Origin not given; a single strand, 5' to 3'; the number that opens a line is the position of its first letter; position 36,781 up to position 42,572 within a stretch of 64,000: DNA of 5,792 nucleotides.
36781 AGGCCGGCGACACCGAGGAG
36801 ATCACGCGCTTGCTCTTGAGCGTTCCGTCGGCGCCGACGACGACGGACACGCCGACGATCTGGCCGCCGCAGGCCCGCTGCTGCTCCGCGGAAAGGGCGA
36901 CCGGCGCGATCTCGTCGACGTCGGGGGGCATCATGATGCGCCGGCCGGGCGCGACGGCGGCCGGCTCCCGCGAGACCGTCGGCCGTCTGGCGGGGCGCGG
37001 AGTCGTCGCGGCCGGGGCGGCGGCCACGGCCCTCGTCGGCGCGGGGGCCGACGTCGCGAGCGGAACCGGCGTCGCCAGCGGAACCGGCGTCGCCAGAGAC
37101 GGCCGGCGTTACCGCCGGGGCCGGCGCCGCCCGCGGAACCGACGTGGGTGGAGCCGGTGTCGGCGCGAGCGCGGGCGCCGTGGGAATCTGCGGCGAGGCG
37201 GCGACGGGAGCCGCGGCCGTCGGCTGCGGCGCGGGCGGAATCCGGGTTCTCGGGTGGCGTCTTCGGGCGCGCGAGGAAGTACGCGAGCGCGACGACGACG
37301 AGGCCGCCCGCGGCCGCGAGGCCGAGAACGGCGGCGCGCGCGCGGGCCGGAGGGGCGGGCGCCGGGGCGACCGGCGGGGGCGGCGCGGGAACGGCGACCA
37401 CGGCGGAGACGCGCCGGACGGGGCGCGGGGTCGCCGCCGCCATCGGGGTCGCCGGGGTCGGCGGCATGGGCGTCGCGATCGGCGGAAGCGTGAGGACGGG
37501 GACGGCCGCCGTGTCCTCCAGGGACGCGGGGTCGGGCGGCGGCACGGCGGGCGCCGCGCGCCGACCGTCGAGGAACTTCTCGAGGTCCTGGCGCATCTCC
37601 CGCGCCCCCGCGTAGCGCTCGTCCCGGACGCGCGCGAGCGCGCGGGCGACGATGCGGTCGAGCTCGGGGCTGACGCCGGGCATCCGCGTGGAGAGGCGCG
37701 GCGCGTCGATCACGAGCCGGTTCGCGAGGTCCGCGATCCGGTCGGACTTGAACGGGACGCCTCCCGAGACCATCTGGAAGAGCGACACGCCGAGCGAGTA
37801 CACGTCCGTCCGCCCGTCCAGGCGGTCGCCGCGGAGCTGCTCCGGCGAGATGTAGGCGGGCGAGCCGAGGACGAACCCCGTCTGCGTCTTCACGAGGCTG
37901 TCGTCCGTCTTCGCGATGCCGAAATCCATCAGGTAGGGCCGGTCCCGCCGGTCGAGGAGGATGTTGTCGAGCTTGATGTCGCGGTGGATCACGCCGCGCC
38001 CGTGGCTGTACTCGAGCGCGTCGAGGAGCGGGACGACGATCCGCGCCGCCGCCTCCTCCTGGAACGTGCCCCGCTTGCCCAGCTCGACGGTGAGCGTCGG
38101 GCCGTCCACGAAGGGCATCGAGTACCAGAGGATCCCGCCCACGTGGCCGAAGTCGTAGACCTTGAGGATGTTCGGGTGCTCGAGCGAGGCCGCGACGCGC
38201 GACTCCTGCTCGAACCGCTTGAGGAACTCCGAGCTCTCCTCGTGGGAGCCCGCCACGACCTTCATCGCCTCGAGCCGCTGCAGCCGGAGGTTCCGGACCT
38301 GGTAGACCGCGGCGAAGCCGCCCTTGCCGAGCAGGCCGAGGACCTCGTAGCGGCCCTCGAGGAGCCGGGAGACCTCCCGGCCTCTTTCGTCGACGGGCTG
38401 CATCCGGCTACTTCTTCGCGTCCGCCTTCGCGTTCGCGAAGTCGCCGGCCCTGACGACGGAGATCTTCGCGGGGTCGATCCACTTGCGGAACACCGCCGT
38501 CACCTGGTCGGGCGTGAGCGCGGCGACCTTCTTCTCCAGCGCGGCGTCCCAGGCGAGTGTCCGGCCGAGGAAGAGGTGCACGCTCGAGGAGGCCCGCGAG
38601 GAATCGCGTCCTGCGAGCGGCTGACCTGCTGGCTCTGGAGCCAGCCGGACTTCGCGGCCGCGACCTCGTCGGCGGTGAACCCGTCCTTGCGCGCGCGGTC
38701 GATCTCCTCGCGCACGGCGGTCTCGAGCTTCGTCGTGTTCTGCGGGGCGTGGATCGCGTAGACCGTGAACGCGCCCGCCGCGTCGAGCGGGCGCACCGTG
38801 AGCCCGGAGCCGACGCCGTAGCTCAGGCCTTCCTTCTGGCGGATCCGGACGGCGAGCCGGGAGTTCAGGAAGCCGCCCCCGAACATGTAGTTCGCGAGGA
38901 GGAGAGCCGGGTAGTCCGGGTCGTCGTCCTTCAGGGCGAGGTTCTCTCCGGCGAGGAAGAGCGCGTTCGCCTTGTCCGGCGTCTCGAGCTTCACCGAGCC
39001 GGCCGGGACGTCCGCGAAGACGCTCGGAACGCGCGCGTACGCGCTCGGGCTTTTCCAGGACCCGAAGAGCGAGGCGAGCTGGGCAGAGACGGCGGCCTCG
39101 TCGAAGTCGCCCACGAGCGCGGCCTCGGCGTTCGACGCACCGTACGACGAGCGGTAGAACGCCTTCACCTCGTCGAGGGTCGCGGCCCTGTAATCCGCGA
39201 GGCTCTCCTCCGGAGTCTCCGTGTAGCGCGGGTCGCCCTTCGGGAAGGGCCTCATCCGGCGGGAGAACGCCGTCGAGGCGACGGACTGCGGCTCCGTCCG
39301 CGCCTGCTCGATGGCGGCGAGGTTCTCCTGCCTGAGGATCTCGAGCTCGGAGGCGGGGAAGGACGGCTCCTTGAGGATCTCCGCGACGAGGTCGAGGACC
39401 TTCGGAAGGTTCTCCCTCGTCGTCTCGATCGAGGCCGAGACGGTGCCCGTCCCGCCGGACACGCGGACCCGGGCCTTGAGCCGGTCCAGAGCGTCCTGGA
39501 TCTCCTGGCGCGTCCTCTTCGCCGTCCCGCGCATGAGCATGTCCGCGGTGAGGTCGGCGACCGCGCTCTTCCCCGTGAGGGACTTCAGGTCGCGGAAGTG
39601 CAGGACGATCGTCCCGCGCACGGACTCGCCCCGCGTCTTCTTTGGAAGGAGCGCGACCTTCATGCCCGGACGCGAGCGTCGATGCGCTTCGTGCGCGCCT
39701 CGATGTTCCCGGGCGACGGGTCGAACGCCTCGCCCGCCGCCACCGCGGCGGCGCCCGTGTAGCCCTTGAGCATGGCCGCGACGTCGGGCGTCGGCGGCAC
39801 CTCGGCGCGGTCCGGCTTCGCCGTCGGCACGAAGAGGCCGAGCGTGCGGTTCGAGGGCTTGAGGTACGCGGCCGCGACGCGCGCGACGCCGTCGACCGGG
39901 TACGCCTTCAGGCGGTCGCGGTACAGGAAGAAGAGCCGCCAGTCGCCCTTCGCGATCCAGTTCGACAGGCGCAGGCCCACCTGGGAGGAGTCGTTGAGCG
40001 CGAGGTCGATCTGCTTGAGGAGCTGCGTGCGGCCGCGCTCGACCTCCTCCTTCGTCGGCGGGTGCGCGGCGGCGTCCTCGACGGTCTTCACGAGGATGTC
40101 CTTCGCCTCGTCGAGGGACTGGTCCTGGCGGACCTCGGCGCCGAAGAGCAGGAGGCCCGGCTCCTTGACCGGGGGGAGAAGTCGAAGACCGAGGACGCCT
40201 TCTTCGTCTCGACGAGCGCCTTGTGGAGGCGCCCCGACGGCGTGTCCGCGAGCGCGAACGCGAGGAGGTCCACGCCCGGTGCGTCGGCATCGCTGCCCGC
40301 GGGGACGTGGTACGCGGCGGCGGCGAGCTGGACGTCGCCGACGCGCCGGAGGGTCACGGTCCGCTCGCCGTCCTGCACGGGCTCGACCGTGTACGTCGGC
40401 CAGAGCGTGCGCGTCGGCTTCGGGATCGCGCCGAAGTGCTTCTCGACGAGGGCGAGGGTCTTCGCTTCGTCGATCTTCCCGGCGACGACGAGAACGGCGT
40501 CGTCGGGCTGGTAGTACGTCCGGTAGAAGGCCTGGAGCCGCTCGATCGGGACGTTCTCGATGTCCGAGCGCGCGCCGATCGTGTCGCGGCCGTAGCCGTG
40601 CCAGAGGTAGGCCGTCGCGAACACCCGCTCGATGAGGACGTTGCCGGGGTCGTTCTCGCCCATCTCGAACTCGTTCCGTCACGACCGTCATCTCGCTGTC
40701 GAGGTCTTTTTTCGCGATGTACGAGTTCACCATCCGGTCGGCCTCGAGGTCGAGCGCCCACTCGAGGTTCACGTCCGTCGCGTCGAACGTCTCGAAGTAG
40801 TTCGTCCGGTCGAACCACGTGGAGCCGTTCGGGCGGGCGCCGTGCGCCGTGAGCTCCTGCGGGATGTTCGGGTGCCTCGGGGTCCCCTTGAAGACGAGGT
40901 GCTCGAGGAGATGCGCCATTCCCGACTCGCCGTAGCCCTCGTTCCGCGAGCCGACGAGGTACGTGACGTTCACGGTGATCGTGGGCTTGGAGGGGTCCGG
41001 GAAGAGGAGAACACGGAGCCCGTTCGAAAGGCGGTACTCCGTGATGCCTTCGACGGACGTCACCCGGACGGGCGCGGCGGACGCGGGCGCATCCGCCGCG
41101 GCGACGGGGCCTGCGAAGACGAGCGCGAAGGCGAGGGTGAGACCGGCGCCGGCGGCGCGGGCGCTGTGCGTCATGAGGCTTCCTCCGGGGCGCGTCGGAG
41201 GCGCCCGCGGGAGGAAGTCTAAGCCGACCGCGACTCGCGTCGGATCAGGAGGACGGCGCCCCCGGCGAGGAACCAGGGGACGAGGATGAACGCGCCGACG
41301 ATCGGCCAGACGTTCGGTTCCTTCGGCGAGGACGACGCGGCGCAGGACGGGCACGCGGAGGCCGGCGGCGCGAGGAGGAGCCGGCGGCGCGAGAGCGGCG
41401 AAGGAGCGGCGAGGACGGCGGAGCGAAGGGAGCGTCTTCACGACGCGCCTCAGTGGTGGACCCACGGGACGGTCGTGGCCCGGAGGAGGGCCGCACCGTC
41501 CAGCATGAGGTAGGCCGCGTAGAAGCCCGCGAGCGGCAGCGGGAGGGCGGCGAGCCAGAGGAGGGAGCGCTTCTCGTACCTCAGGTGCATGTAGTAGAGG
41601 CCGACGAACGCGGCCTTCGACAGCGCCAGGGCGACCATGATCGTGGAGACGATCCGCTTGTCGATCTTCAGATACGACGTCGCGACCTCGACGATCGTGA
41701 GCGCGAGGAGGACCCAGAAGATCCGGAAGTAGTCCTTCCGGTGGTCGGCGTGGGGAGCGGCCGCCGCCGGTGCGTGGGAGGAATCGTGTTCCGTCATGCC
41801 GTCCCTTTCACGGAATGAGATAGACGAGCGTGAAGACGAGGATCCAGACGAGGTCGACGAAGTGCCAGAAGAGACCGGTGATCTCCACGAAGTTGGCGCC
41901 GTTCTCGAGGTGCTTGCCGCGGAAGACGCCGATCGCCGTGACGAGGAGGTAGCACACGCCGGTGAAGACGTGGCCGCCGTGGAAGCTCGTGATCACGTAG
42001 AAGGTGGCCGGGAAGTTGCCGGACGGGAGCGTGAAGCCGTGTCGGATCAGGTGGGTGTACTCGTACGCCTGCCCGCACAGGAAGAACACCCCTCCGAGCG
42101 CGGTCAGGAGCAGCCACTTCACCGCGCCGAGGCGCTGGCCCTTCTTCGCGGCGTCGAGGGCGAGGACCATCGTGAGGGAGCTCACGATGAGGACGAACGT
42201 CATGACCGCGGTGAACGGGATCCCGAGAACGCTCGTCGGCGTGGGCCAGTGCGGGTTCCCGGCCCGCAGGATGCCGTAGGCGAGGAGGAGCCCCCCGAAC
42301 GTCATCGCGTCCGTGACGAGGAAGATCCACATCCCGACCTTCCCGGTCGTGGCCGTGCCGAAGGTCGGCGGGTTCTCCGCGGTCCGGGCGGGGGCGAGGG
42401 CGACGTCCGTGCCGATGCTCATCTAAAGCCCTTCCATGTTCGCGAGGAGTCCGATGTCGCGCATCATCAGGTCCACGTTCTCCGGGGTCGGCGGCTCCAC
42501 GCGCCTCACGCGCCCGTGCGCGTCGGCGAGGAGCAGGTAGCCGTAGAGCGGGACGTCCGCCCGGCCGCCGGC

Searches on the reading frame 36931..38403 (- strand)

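Call 9: search_protein_families(library=pfam, proteins=[window:36931-38403:-], max_evalue=0.001)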
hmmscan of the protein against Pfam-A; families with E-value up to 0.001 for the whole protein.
window:36931-38403:- (490 aa): 3 families
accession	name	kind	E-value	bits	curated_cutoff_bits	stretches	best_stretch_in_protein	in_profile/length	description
PF00069.31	Pkinase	-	5.9e-43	147.6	31.7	1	19-265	1-253/263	Protein kinase domain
PF07714.23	PK_Tyr_Ser-Thr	-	1.2e-21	77.6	23.1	1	24-263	6-248/258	Protein tyrosine and serine/threonine kinase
PF01636.29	APH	-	5.2e-05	23.6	23.2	0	115-168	147-201/239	Phosphotransferase enzyme family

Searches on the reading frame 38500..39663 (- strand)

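Call 9: search_protein_families(library=pfam, proteins=[window:38500-39663:-], max_evalue=0.001)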
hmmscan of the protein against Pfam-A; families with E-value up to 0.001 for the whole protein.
window:38500-39663:- (387 aa): 2 families
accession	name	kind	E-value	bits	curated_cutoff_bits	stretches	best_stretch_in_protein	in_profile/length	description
PF05193.26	Peptidase_M16_C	-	1.2e-36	126.8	23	1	161-339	2-179/181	Peptidase M16 inactive domain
PF00675.25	Peptidase_M16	-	4.3e-07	30.4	22.3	1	35-132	33-130/149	Insulinase (Peptidase family M16)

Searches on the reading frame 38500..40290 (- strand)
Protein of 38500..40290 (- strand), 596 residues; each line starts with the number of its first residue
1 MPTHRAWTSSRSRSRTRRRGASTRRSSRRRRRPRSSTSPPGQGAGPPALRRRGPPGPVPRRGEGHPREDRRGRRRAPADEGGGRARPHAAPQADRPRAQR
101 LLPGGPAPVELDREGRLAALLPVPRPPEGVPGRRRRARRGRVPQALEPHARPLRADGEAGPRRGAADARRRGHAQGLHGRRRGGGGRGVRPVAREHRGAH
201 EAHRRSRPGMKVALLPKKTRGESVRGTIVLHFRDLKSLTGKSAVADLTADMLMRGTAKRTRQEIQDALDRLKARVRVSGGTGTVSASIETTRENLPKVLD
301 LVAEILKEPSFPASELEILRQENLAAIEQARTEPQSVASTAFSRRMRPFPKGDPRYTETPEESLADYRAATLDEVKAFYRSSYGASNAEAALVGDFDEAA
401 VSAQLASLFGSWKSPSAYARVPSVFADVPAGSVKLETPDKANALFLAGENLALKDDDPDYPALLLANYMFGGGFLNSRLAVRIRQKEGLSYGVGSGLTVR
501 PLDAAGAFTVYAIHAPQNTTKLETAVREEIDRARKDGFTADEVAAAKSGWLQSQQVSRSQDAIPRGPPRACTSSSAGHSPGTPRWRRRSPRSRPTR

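Call 65: search_protein_families(library=pfam, proteins=[window:38500-40290:-], max_evalue=0.01)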
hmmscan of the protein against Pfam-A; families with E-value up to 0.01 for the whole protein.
window:38500-40290:- (596 aa): 2 families
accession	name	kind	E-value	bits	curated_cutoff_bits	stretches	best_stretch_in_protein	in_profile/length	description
PF05193.26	Peptidase_M16_C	-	4.9e-36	124.7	23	1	370-548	2-179/181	Peptidase M16 inactive domain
PF00675.25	Peptidase_M16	-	1.1e-06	29.1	22.3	1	244-341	33-130/149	Insulinase (Peptidase family M16)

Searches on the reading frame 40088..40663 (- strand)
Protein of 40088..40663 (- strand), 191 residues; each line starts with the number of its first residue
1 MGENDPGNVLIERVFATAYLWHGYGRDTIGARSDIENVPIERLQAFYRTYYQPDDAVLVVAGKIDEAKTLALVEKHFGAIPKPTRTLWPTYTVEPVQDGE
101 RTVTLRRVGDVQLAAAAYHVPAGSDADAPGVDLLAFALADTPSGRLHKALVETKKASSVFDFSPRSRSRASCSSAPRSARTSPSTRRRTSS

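Call 9: search_protein_families(library=pfam, proteins=[window:40088-40663:-], max_evalue=0.001)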
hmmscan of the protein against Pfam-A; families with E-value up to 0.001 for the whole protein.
window:40088-40663:- (191 aa): 1 family
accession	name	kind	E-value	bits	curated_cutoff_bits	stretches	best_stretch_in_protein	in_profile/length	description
PF05193.26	Peptidase_M16_C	-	4.1e-21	76.1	23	1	39-161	3-128/181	Peptidase M16 inactive domain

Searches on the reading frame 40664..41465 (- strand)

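Call 65: search_protein_families(library=pfam, proteins=[window:40664-41465:-], max_evalue=0.01)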
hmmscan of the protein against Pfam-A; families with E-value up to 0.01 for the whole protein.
window:40664-41465:- (267 aa): 1 family
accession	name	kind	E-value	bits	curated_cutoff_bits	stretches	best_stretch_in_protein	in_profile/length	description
PF00675.25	Peptidase_M16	-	6.9e-17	62.2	22.3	1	151-265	1-115/149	Insulinase (Peptidase family M16)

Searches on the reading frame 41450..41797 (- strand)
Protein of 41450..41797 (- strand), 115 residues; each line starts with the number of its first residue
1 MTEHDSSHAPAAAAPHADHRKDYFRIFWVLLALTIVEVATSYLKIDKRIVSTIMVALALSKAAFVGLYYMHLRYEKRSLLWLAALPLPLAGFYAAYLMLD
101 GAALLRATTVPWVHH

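Call 9: search_protein_families(library=pfam, proteins=[window:41450-41797:-], max_evalue=0.001)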
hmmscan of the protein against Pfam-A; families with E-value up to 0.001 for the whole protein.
window:41450-41797:- (115 aa): 1 family
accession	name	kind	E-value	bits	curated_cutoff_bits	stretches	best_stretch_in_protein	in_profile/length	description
PF03626.19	COX4_pro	-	2.1e-13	50.9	28.9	1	25-91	2-68/72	Prokaryotic Cytochrome C oxidase subunit IV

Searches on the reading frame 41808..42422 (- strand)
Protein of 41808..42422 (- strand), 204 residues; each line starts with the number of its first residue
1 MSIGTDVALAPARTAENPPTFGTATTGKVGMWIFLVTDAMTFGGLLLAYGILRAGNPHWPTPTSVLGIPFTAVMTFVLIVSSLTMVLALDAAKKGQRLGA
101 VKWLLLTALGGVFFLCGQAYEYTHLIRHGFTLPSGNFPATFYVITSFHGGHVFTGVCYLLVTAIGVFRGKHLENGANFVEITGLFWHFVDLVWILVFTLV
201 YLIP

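Call 9: search_protein_families(library=pfam, proteins=[window:41808-42422:-], max_evalue=0.001)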
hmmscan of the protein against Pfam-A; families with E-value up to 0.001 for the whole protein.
window:41808-42422:- (204 aa): 1 family
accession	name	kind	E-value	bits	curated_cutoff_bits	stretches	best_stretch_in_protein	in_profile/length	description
PF00510.24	COX3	-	5.1e-17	63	23.8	1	28-202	77-255/258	Cytochrome c oxidase subunit III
